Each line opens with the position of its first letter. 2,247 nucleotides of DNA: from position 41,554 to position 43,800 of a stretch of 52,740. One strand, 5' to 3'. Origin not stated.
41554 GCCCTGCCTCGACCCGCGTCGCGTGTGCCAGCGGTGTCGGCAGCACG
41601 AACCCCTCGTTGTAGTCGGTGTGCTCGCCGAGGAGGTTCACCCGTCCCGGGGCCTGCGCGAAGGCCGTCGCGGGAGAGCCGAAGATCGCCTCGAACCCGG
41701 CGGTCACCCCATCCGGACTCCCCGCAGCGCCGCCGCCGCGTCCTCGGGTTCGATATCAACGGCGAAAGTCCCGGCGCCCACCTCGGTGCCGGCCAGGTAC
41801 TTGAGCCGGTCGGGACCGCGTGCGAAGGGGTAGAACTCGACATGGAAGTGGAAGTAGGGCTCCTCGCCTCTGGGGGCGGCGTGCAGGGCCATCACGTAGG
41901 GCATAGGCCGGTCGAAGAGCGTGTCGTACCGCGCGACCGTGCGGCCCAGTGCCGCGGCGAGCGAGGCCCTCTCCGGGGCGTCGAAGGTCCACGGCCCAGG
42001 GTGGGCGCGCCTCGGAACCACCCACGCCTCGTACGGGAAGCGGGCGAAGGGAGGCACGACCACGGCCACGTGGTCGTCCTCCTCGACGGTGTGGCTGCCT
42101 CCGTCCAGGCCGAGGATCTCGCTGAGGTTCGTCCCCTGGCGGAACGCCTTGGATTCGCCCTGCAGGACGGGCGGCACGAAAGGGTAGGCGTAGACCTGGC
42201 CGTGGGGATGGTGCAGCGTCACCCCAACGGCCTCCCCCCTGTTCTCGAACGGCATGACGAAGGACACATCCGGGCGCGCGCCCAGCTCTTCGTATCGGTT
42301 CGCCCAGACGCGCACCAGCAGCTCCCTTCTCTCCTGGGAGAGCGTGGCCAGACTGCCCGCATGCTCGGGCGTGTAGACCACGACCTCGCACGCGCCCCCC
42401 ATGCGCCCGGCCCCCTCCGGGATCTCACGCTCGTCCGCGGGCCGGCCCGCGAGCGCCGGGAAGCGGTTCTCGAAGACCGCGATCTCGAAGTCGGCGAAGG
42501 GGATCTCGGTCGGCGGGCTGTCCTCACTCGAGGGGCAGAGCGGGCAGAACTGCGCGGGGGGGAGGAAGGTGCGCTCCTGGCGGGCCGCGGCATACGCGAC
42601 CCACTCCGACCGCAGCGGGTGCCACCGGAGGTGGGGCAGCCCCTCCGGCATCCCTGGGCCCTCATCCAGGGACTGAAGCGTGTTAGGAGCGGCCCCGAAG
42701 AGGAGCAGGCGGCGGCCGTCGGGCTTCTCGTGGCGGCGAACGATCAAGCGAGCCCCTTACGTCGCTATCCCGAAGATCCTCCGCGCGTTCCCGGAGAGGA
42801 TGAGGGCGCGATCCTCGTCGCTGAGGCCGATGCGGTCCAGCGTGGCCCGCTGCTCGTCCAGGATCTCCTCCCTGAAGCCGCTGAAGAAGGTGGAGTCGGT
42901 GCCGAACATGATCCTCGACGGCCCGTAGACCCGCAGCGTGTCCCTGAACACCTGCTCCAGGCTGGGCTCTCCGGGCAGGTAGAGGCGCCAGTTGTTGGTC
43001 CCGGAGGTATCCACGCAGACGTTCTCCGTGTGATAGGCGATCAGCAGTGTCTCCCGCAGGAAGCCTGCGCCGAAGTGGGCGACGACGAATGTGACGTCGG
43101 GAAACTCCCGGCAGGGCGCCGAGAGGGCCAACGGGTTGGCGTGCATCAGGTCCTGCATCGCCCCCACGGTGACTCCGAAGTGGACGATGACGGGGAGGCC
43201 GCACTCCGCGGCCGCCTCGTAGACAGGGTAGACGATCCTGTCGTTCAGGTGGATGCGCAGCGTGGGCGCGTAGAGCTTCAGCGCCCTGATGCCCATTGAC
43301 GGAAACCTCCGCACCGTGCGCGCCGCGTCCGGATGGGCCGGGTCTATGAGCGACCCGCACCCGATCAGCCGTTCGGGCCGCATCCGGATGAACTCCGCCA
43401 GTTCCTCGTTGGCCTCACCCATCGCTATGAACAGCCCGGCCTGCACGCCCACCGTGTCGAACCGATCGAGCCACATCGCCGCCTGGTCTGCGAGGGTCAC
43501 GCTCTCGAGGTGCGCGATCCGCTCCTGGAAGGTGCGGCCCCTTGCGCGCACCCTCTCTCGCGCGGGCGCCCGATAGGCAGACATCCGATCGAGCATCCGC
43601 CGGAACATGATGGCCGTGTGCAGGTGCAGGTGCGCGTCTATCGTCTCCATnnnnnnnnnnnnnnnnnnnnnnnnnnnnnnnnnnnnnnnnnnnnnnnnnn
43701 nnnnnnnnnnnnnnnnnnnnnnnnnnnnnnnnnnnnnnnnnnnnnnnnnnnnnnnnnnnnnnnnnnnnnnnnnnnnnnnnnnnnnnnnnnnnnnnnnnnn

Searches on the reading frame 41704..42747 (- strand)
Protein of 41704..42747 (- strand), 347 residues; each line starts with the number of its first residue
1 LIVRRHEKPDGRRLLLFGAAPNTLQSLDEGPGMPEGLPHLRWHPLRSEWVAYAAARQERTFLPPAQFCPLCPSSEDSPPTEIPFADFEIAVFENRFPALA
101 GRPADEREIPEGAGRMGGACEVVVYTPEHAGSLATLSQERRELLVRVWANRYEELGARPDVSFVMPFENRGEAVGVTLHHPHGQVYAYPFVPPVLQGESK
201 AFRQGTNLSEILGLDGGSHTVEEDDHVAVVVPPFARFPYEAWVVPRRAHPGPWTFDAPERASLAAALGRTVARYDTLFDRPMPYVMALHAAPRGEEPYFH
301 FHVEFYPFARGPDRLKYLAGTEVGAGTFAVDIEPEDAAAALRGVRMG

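Call 40: search_protein_families(library=pfam, proteins=[window:41704-42747:-], max_evalue=0.001)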
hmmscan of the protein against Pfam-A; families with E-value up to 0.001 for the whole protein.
window:41704-42747:- (347 aa): 2 families
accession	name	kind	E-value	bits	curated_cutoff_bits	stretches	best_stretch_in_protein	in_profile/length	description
PF01087.27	GalP_UDP_transf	-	3.9e-22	80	22.1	1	46-192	20-184/184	Galactose-1-phosphate uridyl transferase, N-terminal domain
PF02744.22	GalP_UDP_tr_C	-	4.6e-11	43.2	29.2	1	218-341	29-153/165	Galactose-1-phosphate uridyl transferase, C-terminal domain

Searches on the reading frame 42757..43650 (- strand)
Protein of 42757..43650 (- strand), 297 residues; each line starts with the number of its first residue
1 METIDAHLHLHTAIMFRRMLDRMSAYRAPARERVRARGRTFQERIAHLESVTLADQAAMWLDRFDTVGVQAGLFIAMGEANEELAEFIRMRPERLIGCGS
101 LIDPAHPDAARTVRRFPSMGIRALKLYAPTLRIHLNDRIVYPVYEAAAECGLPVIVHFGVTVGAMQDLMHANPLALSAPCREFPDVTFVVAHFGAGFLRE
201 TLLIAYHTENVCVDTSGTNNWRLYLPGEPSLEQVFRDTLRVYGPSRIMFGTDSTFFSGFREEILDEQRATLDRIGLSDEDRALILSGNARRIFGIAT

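Call 40: search_protein_families(library=pfam, proteins=[window:42757-43650:-], max_evalue=0.001)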
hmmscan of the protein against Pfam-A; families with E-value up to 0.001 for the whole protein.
window:42757-43650:- (297 aa): 1 family
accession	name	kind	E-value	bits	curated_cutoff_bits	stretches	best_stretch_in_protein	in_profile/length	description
PF04909.20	Amidohydro_2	-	6.2e-35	121.8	26.4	1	71-295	55-289/289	Amidohydrolase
